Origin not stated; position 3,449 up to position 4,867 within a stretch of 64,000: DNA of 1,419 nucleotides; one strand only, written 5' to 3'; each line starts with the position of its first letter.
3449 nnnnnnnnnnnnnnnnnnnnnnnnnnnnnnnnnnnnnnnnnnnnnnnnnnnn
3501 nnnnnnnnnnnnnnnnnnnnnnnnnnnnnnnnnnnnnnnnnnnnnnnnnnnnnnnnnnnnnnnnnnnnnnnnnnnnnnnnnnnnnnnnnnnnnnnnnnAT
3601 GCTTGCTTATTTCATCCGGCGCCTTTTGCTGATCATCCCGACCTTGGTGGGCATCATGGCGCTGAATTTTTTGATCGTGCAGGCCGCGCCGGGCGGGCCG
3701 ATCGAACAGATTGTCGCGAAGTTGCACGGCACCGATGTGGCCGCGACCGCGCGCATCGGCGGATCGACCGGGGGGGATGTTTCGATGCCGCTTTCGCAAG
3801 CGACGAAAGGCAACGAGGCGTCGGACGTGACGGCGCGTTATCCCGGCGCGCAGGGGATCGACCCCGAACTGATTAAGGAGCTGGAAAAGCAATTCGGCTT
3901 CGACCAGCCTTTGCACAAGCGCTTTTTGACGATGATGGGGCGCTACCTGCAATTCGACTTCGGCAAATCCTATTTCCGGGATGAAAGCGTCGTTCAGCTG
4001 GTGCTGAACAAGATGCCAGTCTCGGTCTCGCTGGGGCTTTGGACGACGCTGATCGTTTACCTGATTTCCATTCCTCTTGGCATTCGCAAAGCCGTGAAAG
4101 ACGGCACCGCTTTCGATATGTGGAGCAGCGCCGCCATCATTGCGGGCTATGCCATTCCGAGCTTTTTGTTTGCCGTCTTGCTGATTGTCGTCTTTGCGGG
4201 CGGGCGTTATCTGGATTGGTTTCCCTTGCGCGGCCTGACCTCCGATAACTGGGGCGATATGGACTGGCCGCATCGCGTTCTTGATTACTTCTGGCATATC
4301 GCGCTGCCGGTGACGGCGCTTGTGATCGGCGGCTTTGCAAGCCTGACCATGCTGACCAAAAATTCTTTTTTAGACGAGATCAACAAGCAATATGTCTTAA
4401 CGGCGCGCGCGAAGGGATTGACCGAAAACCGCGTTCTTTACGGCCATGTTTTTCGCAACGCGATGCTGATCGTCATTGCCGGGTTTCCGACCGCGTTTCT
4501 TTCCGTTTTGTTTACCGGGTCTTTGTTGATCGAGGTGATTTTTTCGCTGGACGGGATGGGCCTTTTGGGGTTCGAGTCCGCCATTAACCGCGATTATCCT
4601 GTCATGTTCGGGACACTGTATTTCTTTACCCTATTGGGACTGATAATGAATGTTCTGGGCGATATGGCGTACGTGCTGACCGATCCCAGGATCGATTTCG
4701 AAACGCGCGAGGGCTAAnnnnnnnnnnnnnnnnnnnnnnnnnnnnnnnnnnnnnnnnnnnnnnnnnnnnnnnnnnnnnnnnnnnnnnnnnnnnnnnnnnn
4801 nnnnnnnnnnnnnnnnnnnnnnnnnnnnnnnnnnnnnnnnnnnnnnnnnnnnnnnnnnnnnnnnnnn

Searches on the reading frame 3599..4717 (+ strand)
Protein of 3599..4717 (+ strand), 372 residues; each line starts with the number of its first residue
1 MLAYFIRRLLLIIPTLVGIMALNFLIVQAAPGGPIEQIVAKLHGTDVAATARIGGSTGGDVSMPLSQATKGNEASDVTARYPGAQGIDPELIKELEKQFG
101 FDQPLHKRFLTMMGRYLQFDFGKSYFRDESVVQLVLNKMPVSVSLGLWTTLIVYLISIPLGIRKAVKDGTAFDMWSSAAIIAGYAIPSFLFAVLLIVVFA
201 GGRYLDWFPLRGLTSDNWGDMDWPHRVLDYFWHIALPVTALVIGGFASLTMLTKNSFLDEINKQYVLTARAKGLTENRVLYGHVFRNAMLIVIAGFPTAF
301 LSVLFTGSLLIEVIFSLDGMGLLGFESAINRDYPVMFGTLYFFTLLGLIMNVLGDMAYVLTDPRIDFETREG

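Call 64: list_cluster_members(proteins=[window:3599-4717:+, window:4961-5677:+, P0089, P0001, window:7429-9678:+])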
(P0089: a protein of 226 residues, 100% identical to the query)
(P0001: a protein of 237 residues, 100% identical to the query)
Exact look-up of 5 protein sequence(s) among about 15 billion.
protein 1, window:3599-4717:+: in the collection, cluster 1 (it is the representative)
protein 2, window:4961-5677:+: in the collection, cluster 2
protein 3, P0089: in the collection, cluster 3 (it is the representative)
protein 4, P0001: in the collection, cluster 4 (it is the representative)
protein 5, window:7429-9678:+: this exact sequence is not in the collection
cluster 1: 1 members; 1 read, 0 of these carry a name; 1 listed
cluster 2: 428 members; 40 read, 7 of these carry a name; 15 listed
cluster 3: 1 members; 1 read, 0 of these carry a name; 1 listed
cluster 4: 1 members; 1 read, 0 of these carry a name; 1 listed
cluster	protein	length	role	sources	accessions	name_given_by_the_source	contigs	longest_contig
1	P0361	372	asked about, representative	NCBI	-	-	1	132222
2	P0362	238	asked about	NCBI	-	-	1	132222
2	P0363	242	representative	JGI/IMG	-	two-component system cell cycle response regulator CtrA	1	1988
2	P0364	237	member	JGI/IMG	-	two-component system cell cycle response regulator CtrA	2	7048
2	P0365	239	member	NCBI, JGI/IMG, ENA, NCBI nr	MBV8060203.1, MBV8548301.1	MAG: response regulator transcription factor [Alphaproteobacteria bacterium] | response regulator transcription factor [Alphaproteobacteria bacterium]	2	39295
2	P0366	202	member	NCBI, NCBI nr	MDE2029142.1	MAG: response regulator transcription factor, partial [Alphaproteobacteria bacterium] | response regulator transcription factor [Alphaproteobacteria bacterium]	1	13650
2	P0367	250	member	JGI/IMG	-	two-component system, cell cycle response regulator CtrA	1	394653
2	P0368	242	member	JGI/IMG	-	two-component system, cell cycle response regulator CtrA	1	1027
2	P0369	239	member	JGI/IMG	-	two-component system cell cycle response regulator CtrA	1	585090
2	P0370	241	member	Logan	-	-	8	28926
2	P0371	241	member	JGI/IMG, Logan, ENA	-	-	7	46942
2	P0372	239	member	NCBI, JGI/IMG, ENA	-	-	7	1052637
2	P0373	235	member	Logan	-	-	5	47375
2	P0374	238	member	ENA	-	-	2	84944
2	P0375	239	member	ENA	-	-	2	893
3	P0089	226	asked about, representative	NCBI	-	-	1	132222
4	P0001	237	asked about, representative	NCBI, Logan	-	-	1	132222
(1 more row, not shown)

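Call 82: search_protein_families(library=pfam, proteins=[window:3599-4714:+], max_evalue=0.00001)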
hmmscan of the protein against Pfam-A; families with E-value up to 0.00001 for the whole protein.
window:3599-4714:+ (372 aa): 1 family
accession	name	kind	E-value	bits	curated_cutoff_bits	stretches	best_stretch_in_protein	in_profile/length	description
PF00528.27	BPD_transp_1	-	4.9e-33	114.8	26.4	1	158-365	2-182/184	Binding-protein-dependent transport system inner membrane component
